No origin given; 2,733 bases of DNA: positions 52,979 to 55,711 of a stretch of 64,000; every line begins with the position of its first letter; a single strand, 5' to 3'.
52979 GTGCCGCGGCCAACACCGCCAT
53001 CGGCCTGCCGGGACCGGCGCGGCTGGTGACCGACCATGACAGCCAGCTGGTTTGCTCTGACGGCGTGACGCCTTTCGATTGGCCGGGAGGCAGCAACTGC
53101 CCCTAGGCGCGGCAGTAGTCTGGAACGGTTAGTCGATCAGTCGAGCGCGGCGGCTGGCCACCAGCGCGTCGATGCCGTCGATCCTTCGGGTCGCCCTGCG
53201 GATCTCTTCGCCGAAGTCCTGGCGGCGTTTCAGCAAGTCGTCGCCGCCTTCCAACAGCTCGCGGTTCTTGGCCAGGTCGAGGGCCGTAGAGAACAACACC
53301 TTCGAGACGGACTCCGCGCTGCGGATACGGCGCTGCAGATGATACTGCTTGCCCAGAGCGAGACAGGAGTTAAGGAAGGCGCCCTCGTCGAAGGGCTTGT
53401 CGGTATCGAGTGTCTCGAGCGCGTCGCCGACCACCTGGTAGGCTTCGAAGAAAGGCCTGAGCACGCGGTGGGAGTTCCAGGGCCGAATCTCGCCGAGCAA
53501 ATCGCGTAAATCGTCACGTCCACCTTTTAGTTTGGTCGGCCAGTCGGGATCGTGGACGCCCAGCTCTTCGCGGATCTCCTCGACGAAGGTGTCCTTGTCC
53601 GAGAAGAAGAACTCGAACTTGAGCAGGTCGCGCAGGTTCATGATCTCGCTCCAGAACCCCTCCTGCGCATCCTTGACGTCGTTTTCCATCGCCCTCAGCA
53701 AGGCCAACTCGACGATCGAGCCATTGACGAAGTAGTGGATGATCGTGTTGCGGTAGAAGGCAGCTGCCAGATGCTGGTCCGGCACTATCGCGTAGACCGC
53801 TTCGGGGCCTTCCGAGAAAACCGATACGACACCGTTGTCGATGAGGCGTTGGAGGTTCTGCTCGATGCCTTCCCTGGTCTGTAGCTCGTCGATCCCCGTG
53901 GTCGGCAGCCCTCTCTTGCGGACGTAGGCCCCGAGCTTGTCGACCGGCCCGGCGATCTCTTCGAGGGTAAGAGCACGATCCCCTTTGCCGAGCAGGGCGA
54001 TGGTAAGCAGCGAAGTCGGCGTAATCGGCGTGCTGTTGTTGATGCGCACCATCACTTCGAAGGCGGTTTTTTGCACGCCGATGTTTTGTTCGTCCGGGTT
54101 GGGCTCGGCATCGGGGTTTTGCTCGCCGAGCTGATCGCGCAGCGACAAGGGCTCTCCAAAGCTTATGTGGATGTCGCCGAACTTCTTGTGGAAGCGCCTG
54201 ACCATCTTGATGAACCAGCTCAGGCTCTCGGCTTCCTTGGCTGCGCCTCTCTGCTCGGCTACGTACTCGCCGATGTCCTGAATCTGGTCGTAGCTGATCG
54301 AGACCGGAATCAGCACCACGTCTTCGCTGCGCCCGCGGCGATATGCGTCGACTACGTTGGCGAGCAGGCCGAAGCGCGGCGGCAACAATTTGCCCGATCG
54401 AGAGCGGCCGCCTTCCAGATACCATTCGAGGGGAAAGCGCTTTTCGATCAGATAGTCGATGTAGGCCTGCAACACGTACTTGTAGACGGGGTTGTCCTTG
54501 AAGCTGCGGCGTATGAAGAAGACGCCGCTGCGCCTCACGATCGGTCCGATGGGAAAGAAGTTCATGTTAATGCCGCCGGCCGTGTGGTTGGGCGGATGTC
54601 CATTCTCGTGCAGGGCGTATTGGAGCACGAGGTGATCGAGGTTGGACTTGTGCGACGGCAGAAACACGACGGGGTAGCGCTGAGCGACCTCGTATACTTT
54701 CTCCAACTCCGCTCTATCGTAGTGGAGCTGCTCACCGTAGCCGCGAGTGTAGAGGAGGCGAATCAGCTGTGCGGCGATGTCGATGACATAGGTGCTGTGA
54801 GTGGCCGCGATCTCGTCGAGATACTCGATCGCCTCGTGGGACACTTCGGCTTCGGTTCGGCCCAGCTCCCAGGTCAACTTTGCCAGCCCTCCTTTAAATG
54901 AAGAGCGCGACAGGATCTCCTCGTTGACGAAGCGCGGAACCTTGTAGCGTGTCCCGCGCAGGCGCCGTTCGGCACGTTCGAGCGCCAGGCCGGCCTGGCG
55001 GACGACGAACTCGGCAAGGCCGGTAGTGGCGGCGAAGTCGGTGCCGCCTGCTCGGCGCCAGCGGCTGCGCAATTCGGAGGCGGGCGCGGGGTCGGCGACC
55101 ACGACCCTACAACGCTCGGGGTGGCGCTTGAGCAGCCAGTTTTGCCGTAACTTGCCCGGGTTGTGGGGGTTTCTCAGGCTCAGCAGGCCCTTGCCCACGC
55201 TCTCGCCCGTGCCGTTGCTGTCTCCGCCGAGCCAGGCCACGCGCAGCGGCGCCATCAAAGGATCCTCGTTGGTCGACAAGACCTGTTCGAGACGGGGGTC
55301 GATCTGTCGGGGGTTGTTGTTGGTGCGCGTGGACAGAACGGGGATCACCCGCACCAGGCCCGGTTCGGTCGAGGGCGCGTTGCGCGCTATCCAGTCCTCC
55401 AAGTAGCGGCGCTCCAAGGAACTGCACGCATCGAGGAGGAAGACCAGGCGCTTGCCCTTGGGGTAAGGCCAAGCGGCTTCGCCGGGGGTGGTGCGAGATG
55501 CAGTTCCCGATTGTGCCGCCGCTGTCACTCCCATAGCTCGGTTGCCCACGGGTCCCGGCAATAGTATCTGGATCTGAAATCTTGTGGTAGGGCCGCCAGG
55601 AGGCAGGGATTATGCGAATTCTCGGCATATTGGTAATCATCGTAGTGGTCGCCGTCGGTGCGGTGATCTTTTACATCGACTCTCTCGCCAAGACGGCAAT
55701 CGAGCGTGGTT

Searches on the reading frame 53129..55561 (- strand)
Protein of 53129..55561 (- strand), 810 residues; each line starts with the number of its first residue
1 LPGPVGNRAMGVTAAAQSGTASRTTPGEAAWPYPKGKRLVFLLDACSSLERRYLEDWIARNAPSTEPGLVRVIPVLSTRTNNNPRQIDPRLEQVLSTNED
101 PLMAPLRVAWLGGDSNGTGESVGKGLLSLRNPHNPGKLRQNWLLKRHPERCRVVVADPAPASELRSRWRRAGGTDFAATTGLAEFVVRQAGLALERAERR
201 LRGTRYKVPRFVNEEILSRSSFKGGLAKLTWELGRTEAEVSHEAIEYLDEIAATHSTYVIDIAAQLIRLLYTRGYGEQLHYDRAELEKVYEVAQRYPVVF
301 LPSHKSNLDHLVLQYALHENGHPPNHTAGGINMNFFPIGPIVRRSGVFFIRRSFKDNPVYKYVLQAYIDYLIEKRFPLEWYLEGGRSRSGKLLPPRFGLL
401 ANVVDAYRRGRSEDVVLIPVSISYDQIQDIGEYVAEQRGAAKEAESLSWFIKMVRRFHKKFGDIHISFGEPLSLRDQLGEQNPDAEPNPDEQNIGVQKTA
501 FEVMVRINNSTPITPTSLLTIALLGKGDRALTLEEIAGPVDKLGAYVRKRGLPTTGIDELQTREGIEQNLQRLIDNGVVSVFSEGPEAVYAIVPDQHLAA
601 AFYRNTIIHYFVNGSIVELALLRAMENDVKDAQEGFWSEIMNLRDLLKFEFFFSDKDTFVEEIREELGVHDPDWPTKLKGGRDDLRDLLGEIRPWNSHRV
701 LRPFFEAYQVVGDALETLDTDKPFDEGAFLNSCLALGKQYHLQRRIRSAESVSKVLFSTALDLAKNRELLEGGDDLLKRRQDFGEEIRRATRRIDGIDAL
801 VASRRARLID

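Call 15: search_protein_families(library=pfam, proteins=[window:53129-55561:-], max_evalue=0.001)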
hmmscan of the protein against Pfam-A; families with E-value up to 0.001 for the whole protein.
window:53129-55561:- (810 aa): 2 families
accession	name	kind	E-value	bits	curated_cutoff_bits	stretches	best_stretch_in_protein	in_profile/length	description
PF19277.4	GPAT_C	-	4e-84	283.3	25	1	433-771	1-342/344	Glycerol-3-phosphate acyltransferase C-terminal region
PF01553.26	Acyltransferase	-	7.3e-18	65.1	23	1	292-423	10-132/132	Acyltransferase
